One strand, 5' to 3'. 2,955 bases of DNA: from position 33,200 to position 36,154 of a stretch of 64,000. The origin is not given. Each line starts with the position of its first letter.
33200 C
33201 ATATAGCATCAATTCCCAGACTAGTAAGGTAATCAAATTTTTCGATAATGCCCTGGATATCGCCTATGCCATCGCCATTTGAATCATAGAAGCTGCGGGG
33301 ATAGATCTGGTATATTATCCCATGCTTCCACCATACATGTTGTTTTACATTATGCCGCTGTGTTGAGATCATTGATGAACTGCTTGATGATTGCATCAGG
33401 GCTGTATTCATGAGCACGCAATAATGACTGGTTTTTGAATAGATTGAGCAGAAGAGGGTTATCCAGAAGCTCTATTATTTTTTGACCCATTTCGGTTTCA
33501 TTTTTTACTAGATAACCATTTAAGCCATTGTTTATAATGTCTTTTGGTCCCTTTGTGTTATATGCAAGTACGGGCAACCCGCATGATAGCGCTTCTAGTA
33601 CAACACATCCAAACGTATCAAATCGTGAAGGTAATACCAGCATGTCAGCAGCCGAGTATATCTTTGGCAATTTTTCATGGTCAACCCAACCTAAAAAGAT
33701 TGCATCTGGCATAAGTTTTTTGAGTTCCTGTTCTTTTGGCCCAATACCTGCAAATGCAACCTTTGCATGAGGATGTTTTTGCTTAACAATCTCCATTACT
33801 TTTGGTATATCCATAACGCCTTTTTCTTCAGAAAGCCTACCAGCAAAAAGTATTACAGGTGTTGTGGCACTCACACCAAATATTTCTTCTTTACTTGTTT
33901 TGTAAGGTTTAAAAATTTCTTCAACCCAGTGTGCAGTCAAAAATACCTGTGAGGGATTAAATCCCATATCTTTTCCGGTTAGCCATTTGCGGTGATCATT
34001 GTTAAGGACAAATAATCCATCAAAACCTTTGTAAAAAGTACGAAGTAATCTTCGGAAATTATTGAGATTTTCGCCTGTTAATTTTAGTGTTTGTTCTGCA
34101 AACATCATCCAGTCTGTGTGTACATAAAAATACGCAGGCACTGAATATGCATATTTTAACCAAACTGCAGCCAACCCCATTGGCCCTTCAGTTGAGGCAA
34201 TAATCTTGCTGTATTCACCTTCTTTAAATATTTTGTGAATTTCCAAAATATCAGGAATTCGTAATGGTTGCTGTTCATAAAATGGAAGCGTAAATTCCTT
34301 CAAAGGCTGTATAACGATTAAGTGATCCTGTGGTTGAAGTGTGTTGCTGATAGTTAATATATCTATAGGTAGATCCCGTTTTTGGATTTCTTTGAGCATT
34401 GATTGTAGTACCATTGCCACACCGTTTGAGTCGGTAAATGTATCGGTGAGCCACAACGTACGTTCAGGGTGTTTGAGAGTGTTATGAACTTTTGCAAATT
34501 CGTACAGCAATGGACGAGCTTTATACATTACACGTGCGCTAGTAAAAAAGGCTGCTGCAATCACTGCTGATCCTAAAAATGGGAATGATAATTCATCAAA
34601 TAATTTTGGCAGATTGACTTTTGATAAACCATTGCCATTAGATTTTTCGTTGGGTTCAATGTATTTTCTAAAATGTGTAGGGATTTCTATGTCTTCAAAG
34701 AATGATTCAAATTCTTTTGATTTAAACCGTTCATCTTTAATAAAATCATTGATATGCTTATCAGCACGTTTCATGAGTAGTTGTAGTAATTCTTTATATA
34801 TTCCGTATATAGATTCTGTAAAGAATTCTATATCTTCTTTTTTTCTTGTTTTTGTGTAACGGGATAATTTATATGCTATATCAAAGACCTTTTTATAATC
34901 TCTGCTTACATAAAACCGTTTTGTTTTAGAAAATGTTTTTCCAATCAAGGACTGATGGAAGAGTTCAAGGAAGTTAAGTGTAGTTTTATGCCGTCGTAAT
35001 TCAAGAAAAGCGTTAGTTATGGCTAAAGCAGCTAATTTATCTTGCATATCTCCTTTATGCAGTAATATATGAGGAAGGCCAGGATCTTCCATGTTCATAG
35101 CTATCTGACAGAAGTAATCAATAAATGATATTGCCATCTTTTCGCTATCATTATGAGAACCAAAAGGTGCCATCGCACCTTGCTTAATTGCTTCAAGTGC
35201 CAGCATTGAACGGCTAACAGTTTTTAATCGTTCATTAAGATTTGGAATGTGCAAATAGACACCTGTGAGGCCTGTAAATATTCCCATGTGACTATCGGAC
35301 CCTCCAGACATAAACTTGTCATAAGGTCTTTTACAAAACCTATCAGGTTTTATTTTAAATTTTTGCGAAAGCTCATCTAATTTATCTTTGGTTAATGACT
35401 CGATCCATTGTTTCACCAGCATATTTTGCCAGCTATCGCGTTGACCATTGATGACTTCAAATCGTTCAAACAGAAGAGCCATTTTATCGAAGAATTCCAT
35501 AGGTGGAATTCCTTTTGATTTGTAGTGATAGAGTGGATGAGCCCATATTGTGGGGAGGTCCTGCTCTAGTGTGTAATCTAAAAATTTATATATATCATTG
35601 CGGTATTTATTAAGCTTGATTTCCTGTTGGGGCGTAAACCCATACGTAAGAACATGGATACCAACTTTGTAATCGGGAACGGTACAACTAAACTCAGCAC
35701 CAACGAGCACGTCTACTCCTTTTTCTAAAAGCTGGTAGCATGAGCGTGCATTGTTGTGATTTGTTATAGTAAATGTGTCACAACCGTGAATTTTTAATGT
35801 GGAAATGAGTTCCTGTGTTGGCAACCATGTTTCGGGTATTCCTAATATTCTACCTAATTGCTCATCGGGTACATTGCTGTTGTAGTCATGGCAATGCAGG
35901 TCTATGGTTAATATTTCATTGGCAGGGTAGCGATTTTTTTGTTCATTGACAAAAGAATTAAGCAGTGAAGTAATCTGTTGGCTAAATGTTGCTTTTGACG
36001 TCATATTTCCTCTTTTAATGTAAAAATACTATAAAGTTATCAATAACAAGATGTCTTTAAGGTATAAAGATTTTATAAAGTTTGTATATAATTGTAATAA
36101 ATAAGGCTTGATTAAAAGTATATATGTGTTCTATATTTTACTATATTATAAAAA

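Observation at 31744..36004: PHP-phosphoesterase + GT4 glycosyltransferase fusion co-transcribed with a GH13 alpha-glucosidase or trehalose-synthase-like enzyme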

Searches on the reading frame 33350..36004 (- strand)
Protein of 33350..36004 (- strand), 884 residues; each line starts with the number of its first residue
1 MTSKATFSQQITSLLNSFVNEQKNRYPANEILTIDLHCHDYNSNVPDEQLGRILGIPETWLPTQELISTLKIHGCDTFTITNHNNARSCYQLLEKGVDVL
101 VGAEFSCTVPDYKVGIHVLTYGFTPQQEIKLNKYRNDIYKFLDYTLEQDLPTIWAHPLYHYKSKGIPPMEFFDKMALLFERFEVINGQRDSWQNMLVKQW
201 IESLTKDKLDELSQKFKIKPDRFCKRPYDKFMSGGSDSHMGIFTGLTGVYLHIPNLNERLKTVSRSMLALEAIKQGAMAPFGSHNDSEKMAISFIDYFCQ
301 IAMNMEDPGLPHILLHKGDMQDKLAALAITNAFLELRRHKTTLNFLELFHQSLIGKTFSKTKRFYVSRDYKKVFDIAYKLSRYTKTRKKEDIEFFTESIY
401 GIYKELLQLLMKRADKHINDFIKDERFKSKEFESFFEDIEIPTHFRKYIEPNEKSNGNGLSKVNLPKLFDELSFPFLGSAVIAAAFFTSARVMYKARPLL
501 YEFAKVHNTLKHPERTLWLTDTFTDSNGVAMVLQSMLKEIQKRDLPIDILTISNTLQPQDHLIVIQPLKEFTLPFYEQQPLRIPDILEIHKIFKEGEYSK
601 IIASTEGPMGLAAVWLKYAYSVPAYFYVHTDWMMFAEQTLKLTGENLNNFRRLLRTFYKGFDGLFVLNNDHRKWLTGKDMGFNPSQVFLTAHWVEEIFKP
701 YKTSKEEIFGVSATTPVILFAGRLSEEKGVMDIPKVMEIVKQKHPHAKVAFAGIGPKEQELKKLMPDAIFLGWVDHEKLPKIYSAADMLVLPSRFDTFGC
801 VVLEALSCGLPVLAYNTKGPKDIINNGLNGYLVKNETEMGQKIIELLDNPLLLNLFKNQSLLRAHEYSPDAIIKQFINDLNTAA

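Call 5: search_protein_families(library=pfam, proteins=[window:33350-36004:-], max_evalue=0.01)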
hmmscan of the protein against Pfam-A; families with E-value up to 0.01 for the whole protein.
window:33350-36004:- (884 aa): 6 families
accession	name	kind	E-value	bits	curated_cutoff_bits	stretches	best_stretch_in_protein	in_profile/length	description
PF00534.26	Glycos_transf_1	-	1.4e-33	116.3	26.4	1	708-857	8-166/172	Glycosyl transferases group 1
PF13692.12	Glyco_trans_1_4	-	1.3e-30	107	27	1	716-849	2-142/142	Glycosyl transferases group 1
PF13439.12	Glyco_transf_4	-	3e-09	37.6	28.5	1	527-677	2-150/170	Glycosyltransferase Family 4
PF13524.12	Glyco_trans_1_2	-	1.1e-06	29.1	25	1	745-854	13-119/144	Glycosyl transferase-like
PF20706.3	GT4-conflict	-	4.5e-06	26.3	26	1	775-827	271-323/385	Family 4 Glycosyltransferase in conflict systems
PF13579.12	Glyco_trans_4_4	-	0.00088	20.1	29.7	1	527-677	1-144/158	Glycosyl transferase 4-like domain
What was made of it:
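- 33353..34468 (-): GT4 (GT-B, retaining-type family) glycosyltransferase domain (residues 513-884). Pfam hits (call 5).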

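Call 6: search_protein_families(library=ncbifam, proteins=[window:33350-36004:-], max_evalue=0.1)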
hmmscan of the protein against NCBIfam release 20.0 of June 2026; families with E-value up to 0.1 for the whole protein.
window:33350-36004:- (884 aa): 44 families (the best 25 are shown)
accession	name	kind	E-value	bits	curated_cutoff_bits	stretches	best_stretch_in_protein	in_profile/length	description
TIGR04157.1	glyco_rSAM_CFB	subfamily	4.7e-21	75.2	400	1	703-843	215-358/406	TIGR04157 family glycosyltransferase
TIGR03999.1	thiol_BshA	equivalog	6.3e-21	74.7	273.7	1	701-877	184-367/375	N-acetyl-alpha-D-glucosaminyl L-malate synthase BshA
NF047880.1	glyco_SdgA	exception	6.7e-18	64.5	800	1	718-876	318-483/488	serine-aspartate repeat adhesin O-glycosyltransferase SdgA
NF047881.1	glyco_SdgB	exception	5.2e-17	61.7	800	1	721-879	327-492/496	serine-aspartate repeat adhesin O-glycosyltransferase SdgB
NF038229.1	Glyco4_Geo_Pelo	equivalog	1.3e-15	57.3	400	1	713-873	159-326/338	GPMC system family 4 glycosyltransferase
TIGR02149.1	glgA_Coryne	subfamily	2.7e-14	53.1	302.4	1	707-843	196-341/391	glycogen synthase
NF047684.1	TeichurnBiosyTuaC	equivalog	2.7e-14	52.9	550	1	707-847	211-352/391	teichuronic acid biosynthesis protein TuaC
TIGR03088.1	stp2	hypoth_equivalog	4.5e-14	52.3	409.05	1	649-844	124-333/374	TIGR03088 family PEP-CTERM/XrtA system glycosyltransferase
NF053787.1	GlcN_PG_synth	equivalog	5.6e-13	48.5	480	1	613-849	98-326/361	N-acetylglucosaminyl phosphatidylglycerol synthase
NF041876.1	EPS_EpsE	equivalog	7.1e-13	48.5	400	1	717-853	215-365/389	exopolysaccharide biosynthesis GT4 family glycosyltransferase EpsE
NF007396.0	PRK09922.1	equivalog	2.8e-12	46.2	385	1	695-847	161-324/361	lipopolysaccharide 1,6-galactosyltransferase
NF012028.0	PRK15484.1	subfamily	4.7e-12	45.7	618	1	704-878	182-373/380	lipopolysaccharide N-acetylglucosaminyltransferase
TIGR03449.1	mycothiol_MshA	equivalog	1.4e-11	44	462.5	1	704-875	210-395/406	D-inositol-3-phosphate glycosyltransferase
NF053513.1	Gtran_IagA_BgsA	equivalog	1.4e-11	44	460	1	706-851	152-301/333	LTA glycolipid anchor biosynthesis glycosyltransferase, IagA/BgsA family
NF050063.1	ProtGlycPglJ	equivalog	2.4e-11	43.5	500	1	705-877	187-360/363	N-acetylgalactosamine-N,N'-diacetylbacillosaminyl-diphospho-undecaprenol 4-alpha-N-acetylgalactosaminyltransferase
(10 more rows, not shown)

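Call 11: find_related_loci(query=A1, collection=genome_contigs, flank=10000)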
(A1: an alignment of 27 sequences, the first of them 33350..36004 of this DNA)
Query A1 (884 aa) in genome_contigs; peptide patterns used: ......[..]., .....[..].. (x = any residue, [..] = any of these).
299 stretches matched a pattern; 280 encode a relative of the query (tblastn E <= 1e-3); the best 80 are kept; 80 distinct loci.
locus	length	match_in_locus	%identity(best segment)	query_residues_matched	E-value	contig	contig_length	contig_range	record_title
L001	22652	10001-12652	90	1-884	0e+0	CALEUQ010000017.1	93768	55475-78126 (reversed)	MAG: uncultured bacterium isolate R1_Bin_METABAT__127_1 genome assembly, contig: c_000001083767, whole genome shotgun se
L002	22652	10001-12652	91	1-884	0e+0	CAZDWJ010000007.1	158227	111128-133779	MAG TPA_asm: uncultured Leptospira sp. isolate binchicken_co40_101 genome assembly, contig: NODE_116_length_158227_cov_8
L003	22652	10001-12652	86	1-884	0e+0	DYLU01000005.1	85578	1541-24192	MAG TPA_asm: Leptospira biflexa isolate SulCav_AS07-7_37_12 SulCav_AS07_7_185_length_85578_cov_6_736305, whole genome sh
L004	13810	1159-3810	79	1-884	0e+0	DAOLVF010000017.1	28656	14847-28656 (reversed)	MAG TPA_asm: Spirochaetota bacterium isolate AMR_MDS_4586 NODE_1747_length_28656_cov_32.739904, whole genome shotgun seq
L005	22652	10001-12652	87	1-884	0e+0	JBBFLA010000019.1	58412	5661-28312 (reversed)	MAG: Spirochaetota bacterium isolate Uz-U4-13 NODE_19_length_58412_cov_13.457667, whole genome shotgun sequence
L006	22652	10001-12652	64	1-884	0e+0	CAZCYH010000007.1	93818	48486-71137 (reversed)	MAG TPA_asm: uncultured Leptospira sp. isolate binchicken_co135_192 genome assembly, contig: NODE_527_length_93818_cov_6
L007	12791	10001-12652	64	1-884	0e+0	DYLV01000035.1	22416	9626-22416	MAG TPA_asm: Leptospira biflexa isolate SulCav_AS07-7_2_45_10 SulCav_AS07_7_2255_length_22416_cov_5_445776, whole genome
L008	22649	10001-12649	63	1-884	0e+0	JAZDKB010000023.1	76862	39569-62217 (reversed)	MAG: Spirochaetota bacterium isolate MEGAHIT-group-0.510 k141_12039024, whole genome shotgun sequence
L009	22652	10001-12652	61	1-884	0e+0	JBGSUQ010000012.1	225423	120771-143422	MAG: Spirochaetota bacterium isolate JTS-AC436 k141_229145, whole genome shotgun sequence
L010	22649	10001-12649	61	1-884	0e+0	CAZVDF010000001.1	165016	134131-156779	MAG TPA_asm: uncultured Leptospirales bacterium isolate SRP192927_co7_703 genome assembly, contig: NODE_66_length_165016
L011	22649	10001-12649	61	1-884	0e+0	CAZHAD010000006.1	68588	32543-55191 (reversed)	MAG TPA_asm: uncultured Leptospirales bacterium isolate SRP185410_co2_360 genome assembly, contig: NODE_327_length_68588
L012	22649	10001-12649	60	1-884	0e+0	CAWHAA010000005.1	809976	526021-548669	MAG: uncultured Spirochaetota bacterium isolate MFD04716.bin.2.40 genome assembly, contig: contig_21243, whole genome sh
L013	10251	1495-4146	60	1-884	0e+0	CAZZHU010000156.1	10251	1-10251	MAG TPA_asm: uncultured Leptospirales bacterium isolate SRP192927_co6_673 genome assembly, contig: NODE_16780_length_102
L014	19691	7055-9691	59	1-879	0e+0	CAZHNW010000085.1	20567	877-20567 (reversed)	MAG TPA_asm: uncultured Leptospirales bacterium isolate binchicken_co42_67 genome assembly, contig: NODE_3284_length_205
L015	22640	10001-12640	59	1-880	0e+0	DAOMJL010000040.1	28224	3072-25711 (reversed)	MAG TPA_asm: Spirochaetota bacterium isolate AMR_MDS_4899 NODE_1552_length_28224_cov_9.919876, whole genome shotgun sequ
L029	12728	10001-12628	56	6-878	0e+0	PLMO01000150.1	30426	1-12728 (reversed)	MAG: Bacteroidales bacterium isolate fen_979 73.20120800_E2X.55_contig_5272, whole genome shotgun sequence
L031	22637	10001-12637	56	6-880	0e+0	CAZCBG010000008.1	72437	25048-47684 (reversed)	MAG TPA_asm: uncultured Bacteroides sp. isolate binchicken_co2_45 genome assembly, contig: NODE_188_length_72437_cov_16.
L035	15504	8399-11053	55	1-881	0e+0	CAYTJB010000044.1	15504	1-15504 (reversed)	MAG TPA_asm: uncultured Bacteroides sp. isolate binchicken_co113_57 genome assembly, contig: NODE_4409_length_15504_cov_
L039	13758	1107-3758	54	6-883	0e+0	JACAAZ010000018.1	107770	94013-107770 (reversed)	MAG: Bacteroidetes bacterium isolate Cfx3-02 MAG02_18, whole genome shotgun sequence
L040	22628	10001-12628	55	6-878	0e+0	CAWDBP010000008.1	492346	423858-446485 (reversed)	MAG: uncultured Bacteroidales bacterium isolate MFD01689.bin.1.120 genome assembly, contig: contig_33939, whole genome s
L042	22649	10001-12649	54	1-879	0e+0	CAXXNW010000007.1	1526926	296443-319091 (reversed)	MAG: Bacteroidales bacterium isolate e4d1c670-f166-4d5b-b7a9-33c3b2120191 genome assembly, contig: contig_7, whole genom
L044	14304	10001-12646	55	2-880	0e+0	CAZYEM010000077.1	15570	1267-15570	MAG TPA_asm: uncultured Bacteroides sp. isolate SRP272421_co2_596 genome assembly, contig: NODE_12070_length_15570_cov_5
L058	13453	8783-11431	54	2-879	0e+0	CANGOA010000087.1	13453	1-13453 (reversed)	MAG: Flavobacteriia bacterium isolate Jr-7aug17-200 genome assembly, contig: Jr-7aug17-C7671, whole genome shotgun seque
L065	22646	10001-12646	54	3-880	0e+0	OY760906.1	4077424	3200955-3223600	MAG: Bacteroidales bacterium isolate 68ad28d8-9785-4e35-8572-44786b46fd48 genome assembly, chromosome: 1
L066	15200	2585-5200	52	6-880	0e+0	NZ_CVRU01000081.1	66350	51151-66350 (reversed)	Dysgonomonas sp. HGC4, whole genome shotgun sequence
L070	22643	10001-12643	53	5-881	0e+0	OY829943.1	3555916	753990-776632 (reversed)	MAG: Prolixibacteraceae bacterium isolate 87e00be5-c4e0-41ce-ad20-391b9c562bec genome assembly, chromosome: 1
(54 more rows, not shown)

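Call 12: search_solved_structures(query=A1, max_evalue=1, show_alignments=0)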
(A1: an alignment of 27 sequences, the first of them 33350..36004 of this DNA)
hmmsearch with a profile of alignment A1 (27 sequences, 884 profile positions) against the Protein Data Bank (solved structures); distinct sequences matched with E-value up to 1: 90 (the best 60 are shown).
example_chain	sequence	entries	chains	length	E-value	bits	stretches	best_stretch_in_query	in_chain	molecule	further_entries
5d00_A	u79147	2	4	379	2.2e-21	78.8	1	687-876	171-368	N-acetyl-alpha-D-glucosaminyl L-malate synthase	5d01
2jjm_A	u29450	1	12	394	1.1e-20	76.5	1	692-876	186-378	GLYCOSYL TRANSFERASE, GROUP 1 FAMILY PROTEIN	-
3mbo_A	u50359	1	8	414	1.2e-20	76.3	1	692-876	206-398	Glycosyltransferase, group 1 family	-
7ec7_A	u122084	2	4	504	1.7e-19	72.6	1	708-876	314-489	Glycosyl transferase, group 1 family protein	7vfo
7ec1_A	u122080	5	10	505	1.7e-19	72.6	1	708-876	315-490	Glycosyl transferase, group 1 family protein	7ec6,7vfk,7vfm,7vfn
7ec3_A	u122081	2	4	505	1.7e-19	72.6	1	708-876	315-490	Glycosyl transferase, group 1 family protein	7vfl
6kih_A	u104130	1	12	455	1.8e-17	65.8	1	700-872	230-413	Tll1590 protein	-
5ze7_B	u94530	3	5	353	5.6e-16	60.9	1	713-839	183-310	UDP-glucose:tetrahydrobiopterin glucosyltransferase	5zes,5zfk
5zer_A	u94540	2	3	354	5.6e-16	60.9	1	713-839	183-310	UDP-glucose:tetrahydrobiopterin glucosyltransferase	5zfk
9dcm_B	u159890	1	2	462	1.5e-15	59.5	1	706-867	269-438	Sucrose-phosphate synthase-like protein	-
8vrf_B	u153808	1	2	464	1.5e-15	59.5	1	706-867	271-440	Sucrose-phosphate synthase-like protein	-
8uag_A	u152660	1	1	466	1.5e-15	59.5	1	706-867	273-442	Sucrose-phosphate synthase-like protein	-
3fro_A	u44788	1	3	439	5.3e-15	57.7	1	692-878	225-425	GlgA glycogen synthase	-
2bis_A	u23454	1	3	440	5.3e-15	57.7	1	692-878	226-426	GLGA GLYCOGEN SYNTHASE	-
6eji_A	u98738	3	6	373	5.7e-15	57.6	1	713-878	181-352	WlaC protein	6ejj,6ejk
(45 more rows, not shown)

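Call 25: predict_structure(alignment_id=A2)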
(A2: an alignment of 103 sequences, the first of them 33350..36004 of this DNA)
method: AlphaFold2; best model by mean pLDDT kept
length: 884 residues; sequences in the alignment: 103
mean_pLDDT: 88.0   pTM: 0.86
mean pLDDT of the five models: 88.0, 86.4, 85.0, 83.5, 81.8
residues with pLDDT >= 90: 557; 70-90: 253; 50-70: 34; < 50: 40
segments of 3 or more residues with pLDDT < 50: 429-431, 438-469
pLDDT, mean of each block of 10 residues (from residue 1): 70 95 96 97 83 88 94 95 96 97 96 94 98 97 98 92 75 96 94 95 96 96 95 93 92 97 98 98 88 92 87 88 88 81 83 84 83 90 74 86 92 82 57 49 39 39 43 77 93 88 92 94 80 92 95 92 93 72 93 93 93 95 91 82 82 92 92 93 92 91 92 94 86 95 95 90 94 89 96 83 94 90 93 95 95 95 93 92 62
secondary structure, 60 per line:
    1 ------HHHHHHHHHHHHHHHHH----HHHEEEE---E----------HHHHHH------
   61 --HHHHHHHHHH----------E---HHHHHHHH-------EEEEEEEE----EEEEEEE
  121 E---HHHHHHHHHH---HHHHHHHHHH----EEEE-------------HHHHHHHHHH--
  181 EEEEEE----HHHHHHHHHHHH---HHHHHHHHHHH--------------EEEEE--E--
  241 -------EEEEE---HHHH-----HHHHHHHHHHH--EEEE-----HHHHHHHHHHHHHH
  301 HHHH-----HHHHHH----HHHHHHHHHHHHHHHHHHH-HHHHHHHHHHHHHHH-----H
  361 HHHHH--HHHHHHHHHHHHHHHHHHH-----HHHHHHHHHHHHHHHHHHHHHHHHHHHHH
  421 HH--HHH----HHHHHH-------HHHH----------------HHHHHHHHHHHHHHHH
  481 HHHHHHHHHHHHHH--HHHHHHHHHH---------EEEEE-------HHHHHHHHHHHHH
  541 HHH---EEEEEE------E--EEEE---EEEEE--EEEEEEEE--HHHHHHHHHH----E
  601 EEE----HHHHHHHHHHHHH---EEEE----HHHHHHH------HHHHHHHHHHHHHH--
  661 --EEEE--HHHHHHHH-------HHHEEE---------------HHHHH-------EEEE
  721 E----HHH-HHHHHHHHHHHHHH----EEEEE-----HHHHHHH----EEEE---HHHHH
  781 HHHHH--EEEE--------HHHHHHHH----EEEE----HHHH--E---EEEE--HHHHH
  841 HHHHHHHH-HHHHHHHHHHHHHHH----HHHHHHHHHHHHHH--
elements in order (helices of 4 or more, strands of 3 or more residues): H7-23 E31-34 H49-54 H63-72 H87-94 E102-109 E114-121 H125-134 H138-147 E152-155 H169-178 E181-186 H191-202 H206-216 E231-235 E248-252 H256-259 H265-275 E278-281 H287-304 H310-315 H320-338 H340-354 H360-365 H368-386 H392-422 H432-437 H445-448 H465-494 H497-506 E516-520 H528-543 E547-552 E562-565 E569-573 E576-583 H586-595 E600-603 H608-620 E624-627 H632-638 H645-658 E663-666 H669-676 E687-689 H705-709 E717-721 H730-743 E748-752 H758-764 E769-772 H776-785 E788-791 H800-807 E812-815 H820-823 E830-833 H836-848 H850-864 H869-882

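Call 42: fold_search(model_id=the predicted structure, library=pdb)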
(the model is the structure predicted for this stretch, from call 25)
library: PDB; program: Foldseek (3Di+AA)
matches with E <= 10: 1285; with E <= 0.001: 404
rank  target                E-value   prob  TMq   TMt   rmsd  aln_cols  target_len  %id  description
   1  6tvp_A                6.9e-17  1.00  0.35  0.76   4.7       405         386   17  Structure of Mycobacterium smegmatis alpha-maltose-1-phosphate synthase GlgM (released 2020-04-22)
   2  6d9t                  8.4e-17  1.00  0.36  0.80   4.1       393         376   16  BshA from Staphylococcus aureus complexed with UDP (released 2019-05-08)
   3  3c4q_A                1.1e-16  1.00  0.36  0.78   3.6       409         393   18  Structure of the retaining glycosyltransferase MshA : The first step in mycothiol biosynthesis. Organism : Corynebacte (released 2008-04-01)
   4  6n1x                  1.4e-16  1.00  0.36  0.80   4.1       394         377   16  BshA from Staphylococcus aureus complexed with UDP and N-acetylglucosamine (released 2019-08-21)
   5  3c48_B                1.5e-16  1.00  0.23  0.47  11.1       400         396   18  Structure of the retaining glycosyltransferase MshA: The first step in mycothiol biosynthesis. Organism: Corynebacteri (released 2008-03-25)
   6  3mbo_D                1.7e-16  1.00  0.35  0.79   4.3       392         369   16  Crystal Structure of the Glycosyltransferase BaBshA bound with UDP and L-malate (released 2010-09-29)
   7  3oka_A                2.0e-16  1.00  0.35  0.76   4.1       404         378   20  Crystal structure of Corynebacterium glutamicum PimB' in complex with GDP-Man (triclinic crystal form) (released 2010-09-15)
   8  2jjm_A                4.0e-16  1.00  0.35  0.81   4.3       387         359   16  Crystal Structure of a family GT4 glycosyltransferase from Bacillus anthracis ORF BA1558. (released 2008-08-05)
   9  5d00_A                6.2e-16  1.00  0.35  0.81   4.5       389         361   18  Crystal structure of BshA from B. subtilis complexed with N-acetylglucosaminyl-malate and UMP (released 2016-09-07)
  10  3c48_A                7.9e-16  1.00  0.23  0.47  11.2       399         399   18  Structure of the retaining glycosyltransferase MshA: The first step in mycothiol biosynthesis. Organism: Corynebacteri (released 2008-03-25)
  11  6tvp_B                1.6e-15  1.00  0.34  0.71   5.9       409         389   18  Structure of Mycobacterium smegmatis alpha-maltose-1-phosphate synthase GlgM (released 2020-04-22)
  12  5d01_B                1.6e-15  1.00  0.35  0.80   4.4       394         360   17  Crystal structure of BshA from B. subtilis complexed with N-acetylglucosaminyl-malate (released 2016-09-07)
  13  6eji_A                1.6e-15  1.00  0.33  0.76   4.7       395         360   17  Structure of a glycosyltransferase (released 2018-02-07)
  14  5d00_B                2.1e-15  1.00  0.35  0.81   4.0       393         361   18  Crystal structure of BshA from B. subtilis complexed with N-acetylglucosaminyl-malate and UMP (released 2016-09-07)
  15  5d01_A                4.2e-15  1.00  0.35  0.81   4.7       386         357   17  Crystal structure of BshA from B. subtilis complexed with N-acetylglucosaminyl-malate (released 2016-09-07)
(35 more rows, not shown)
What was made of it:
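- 33353..34468 (-): Foldseek matches GlgM, BshA, MshA, PimB' and SPS at about 1e-16 (call 42).
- On GT4 glycosyltransferases: Foldseek TM-score 0.76-0.81 on GT4 structures (call 42).
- Closest known: Bifunctional glycoside-phosphate synthase/phosphatase enzymes. Same: SPS is also GT4 and is a fold neighbour (6KIH, call 42).
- The GT4 fold neighbours with the best scores (GlgM, BshA, MshA) use soluble acceptors (call 42). The best GT4 fold matches use soluble and partly phosphorylated acceptors: GlgM, MshA, SPS (call 42). GlgM is the top fold match (call 42).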
